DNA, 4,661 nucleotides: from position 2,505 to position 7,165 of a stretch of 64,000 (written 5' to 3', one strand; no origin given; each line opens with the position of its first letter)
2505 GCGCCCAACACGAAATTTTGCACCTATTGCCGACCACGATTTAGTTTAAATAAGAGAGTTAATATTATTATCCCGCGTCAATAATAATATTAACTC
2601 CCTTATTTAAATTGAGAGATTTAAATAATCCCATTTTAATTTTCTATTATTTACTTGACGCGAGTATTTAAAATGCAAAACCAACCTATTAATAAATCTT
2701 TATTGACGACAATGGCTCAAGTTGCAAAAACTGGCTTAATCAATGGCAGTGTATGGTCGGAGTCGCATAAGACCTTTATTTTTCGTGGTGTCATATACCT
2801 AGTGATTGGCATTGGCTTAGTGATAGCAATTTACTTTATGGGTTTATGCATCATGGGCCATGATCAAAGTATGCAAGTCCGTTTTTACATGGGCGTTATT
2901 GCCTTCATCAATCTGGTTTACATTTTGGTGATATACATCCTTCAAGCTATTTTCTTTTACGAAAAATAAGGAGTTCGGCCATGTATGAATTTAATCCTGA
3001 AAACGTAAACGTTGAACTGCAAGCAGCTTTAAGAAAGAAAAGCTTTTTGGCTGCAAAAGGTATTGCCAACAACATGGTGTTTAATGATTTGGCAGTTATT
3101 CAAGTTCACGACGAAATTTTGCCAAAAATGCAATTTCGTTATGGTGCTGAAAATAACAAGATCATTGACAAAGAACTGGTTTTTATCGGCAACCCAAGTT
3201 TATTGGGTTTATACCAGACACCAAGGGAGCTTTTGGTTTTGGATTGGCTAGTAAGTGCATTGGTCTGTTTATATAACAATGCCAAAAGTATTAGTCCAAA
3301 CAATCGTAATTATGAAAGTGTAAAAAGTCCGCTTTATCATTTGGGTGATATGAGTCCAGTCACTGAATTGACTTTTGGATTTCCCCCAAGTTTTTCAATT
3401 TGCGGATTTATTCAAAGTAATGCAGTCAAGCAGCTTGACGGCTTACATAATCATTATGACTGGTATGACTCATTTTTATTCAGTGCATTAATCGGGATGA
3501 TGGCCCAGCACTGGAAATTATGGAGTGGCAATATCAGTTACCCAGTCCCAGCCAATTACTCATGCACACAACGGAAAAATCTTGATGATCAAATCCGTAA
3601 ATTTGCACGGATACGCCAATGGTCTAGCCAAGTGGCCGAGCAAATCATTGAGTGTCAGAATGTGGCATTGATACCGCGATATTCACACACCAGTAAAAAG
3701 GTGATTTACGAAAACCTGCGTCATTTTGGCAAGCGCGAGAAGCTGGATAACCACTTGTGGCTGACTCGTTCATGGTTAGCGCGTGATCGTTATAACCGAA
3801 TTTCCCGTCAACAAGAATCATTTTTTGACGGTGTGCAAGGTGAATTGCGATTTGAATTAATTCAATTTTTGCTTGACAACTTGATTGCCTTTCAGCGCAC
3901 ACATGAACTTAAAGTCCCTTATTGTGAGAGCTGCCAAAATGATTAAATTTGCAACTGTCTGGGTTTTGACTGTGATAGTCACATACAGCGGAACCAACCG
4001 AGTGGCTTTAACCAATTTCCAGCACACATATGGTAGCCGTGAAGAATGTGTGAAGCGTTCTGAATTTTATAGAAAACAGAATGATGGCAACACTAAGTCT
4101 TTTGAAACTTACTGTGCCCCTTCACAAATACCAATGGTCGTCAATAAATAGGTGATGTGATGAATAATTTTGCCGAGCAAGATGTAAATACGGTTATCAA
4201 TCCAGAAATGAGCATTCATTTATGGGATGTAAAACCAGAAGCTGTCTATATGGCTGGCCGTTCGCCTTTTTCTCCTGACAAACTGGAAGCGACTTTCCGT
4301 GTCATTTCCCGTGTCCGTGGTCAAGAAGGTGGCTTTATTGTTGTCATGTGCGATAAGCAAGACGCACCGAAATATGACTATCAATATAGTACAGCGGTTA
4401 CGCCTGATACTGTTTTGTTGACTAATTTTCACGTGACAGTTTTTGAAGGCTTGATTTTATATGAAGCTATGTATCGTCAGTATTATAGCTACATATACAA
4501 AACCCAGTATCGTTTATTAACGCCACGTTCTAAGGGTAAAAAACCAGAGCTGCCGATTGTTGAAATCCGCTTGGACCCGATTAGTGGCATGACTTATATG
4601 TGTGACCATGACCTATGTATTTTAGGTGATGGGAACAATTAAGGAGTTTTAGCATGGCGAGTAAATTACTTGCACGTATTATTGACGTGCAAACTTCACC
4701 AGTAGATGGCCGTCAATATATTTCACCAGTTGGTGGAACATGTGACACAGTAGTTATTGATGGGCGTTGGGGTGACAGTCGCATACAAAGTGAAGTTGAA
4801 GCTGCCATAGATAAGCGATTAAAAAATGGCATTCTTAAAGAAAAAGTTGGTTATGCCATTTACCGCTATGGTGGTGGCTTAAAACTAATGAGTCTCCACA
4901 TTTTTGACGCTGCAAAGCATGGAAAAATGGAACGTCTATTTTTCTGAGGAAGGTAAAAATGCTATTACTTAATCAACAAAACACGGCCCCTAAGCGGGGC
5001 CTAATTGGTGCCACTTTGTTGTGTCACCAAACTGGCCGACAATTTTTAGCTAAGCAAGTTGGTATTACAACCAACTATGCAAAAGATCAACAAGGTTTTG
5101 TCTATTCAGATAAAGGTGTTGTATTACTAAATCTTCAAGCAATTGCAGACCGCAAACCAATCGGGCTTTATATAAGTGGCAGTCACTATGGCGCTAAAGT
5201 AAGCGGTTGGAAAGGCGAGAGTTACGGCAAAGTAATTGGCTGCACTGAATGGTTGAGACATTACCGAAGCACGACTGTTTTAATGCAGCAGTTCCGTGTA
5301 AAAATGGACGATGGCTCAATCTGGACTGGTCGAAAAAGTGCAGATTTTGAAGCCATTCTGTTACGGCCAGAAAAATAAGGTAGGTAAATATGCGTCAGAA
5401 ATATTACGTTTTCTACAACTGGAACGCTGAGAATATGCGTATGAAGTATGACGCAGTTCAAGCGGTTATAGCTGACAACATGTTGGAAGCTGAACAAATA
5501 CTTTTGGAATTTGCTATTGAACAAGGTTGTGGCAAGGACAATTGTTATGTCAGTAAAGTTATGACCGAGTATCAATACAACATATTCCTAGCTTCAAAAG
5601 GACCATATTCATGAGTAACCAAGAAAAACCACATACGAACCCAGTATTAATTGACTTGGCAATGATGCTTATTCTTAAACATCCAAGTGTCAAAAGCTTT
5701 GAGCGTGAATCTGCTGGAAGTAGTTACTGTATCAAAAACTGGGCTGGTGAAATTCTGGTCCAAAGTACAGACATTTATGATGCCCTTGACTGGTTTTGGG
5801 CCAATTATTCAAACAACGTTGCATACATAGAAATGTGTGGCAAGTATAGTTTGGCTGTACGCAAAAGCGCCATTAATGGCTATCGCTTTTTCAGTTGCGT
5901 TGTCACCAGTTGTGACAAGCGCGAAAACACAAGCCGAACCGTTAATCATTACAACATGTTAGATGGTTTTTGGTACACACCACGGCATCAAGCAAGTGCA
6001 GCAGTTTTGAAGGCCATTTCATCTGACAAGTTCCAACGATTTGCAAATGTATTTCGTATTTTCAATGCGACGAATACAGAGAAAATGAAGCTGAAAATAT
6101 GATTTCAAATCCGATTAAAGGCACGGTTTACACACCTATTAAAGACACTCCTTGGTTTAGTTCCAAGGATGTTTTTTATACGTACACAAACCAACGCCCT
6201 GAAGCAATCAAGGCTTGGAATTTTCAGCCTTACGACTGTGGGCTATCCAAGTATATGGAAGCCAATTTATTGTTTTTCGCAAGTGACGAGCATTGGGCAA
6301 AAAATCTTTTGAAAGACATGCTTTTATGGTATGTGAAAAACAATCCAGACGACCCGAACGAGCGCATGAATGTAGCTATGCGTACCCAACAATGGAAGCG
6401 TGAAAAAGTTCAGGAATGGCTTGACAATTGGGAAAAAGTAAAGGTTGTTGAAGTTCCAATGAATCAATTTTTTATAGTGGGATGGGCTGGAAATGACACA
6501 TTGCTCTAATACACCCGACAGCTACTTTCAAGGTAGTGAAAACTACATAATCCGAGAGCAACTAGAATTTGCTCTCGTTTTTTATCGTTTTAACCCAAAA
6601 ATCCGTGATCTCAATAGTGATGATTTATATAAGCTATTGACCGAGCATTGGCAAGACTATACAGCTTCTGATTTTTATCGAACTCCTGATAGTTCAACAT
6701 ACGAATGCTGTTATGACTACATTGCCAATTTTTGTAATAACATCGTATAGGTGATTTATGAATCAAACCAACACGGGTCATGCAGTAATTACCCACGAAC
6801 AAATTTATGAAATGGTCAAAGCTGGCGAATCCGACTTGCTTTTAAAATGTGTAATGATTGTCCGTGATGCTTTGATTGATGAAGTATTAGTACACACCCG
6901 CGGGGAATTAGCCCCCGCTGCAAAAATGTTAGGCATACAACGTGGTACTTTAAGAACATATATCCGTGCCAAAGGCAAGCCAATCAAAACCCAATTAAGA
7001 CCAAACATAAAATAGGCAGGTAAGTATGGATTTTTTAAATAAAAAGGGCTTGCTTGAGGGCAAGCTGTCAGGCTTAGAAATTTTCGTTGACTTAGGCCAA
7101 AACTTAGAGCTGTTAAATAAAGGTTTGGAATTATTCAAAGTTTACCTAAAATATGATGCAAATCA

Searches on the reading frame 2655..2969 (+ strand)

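Call 39: search_protein_families(library=pfam, proteins=[window:2655-2969:+], max_evalue=1)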
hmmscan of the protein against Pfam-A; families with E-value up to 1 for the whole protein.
window:2655-2969:+ (104 aa): 5 families
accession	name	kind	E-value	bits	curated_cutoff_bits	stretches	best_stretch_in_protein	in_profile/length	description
PF20226.3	DUF6585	-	0.073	12.9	27.7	1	31-104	15-85/249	Family of unknown function (DUF6585)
PF05915.17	TMEM_230_134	-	0.089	13.4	26.8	1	41-96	49-102/119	Transmembrane proteins 230/134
PF01769.21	MgtE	-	0.2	12.4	27.6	1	18-102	13-96/125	Divalent cation transporter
PF20237.3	DUF6594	-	0.21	11.9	30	1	25-95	162-217/238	Family of unknown function (DUF6594)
PF05745.16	CRPA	-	0.49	10.9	23.6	1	7-94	28-112/150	Chlamydia 15 kDa cysteine-rich outer membrane protein (CRPA)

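Call 40: search_protein_families(library=phrogs, proteins=[window:2655-2969:+], max_evalue=0.1)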
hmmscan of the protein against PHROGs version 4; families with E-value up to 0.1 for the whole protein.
window:2655-2969:+ (104 aa): 0 families

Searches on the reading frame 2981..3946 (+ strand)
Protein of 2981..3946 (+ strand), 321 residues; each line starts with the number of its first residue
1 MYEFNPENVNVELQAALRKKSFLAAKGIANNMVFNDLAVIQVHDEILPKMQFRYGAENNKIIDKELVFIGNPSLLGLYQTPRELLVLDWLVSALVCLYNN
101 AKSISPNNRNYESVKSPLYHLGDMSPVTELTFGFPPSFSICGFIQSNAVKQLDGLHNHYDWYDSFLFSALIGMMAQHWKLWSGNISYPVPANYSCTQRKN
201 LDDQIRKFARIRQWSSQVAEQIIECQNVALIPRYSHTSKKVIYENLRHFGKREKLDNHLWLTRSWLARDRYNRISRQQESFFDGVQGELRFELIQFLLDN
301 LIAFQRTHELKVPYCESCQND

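Call 23: find_related_loci(query=window:2981-3946:+, collection=viral_contigs, flank=6000)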
Query window:2981-3946:+ (321 aa) in viral_contigs; peptide patterns used: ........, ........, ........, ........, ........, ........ (x = any residue, [..] = any of these).
5 stretches matched a pattern, but none encodes a relative of the query by tblastn (E <= 1e-3).

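Call 39: search_protein_families(library=pfam, proteins=[window:2981-3946:+], max_evalue=1)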
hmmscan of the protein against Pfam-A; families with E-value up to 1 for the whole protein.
window:2981-3946:+ (321 aa): 1 family
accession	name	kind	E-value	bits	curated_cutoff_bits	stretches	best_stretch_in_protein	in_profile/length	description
PF14872.12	GHL5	-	0.0062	15.1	23.7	1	208-286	669-742/809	Hypothetical glycoside hydrolase 5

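Call 40: search_protein_families(library=phrogs, proteins=[window:2981-3946:+], max_evalue=0.1)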
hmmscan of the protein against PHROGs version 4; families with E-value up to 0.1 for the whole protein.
window:2981-3946:+ (321 aa): 3 families
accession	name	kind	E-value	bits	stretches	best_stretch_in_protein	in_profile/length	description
phrog_8153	-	unknown function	3.2e-05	25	1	168-203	68-103/151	-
phrog_13228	-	unknown function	0.02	16.1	0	170-192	44-66/115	-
phrog_19391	-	unknown function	0.068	14.5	0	198-225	3-30/61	-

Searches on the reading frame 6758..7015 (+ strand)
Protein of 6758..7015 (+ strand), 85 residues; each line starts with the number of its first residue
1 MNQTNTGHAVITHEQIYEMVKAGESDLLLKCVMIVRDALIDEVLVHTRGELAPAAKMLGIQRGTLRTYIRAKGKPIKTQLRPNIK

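Call 39: search_protein_families(library=pfam, proteins=[window:6758-7015:+], max_evalue=1)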
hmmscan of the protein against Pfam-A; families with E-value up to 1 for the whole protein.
window:6758-7015:+ (85 aa): 4 families
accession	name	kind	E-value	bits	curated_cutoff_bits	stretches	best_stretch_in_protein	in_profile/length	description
PF02954.25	HTH_8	-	1.5e-05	25.1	22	1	39-66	9-36/42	Bacterial regulatory protein, Fis family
PF12728.13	HTH_17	-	0.0031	18.2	27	1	54-72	7-25/51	Helix-turn-helix domain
PF06322.17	Phage_NinH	-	0.056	13.8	29.8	1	40-72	8-40/60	Phage NinH protein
PF00376.29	MerR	-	0.071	13.4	28.2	1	54-71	5-22/38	MerR family regulatory protein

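Call 40: search_protein_families(library=phrogs, proteins=[window:6758-7015:+], max_evalue=0.1)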
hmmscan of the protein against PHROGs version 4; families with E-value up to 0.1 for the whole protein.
window:6758-7015:+ (85 aa): 4 families
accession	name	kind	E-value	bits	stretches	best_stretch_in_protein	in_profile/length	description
phrog_13024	-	unknown function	3.7e-09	37.4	1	3-71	153-224/233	-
phrog_10100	-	DNA, RNA and nucleotide metabolism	1.3e-07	32.4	1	11-67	5-59/66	HTH DNA binding protein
phrog_268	-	unknown function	0.00014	22.7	1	40-72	48-80/119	-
phrog_35933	-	unknown function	0.057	14.3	1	41-69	22-50/75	-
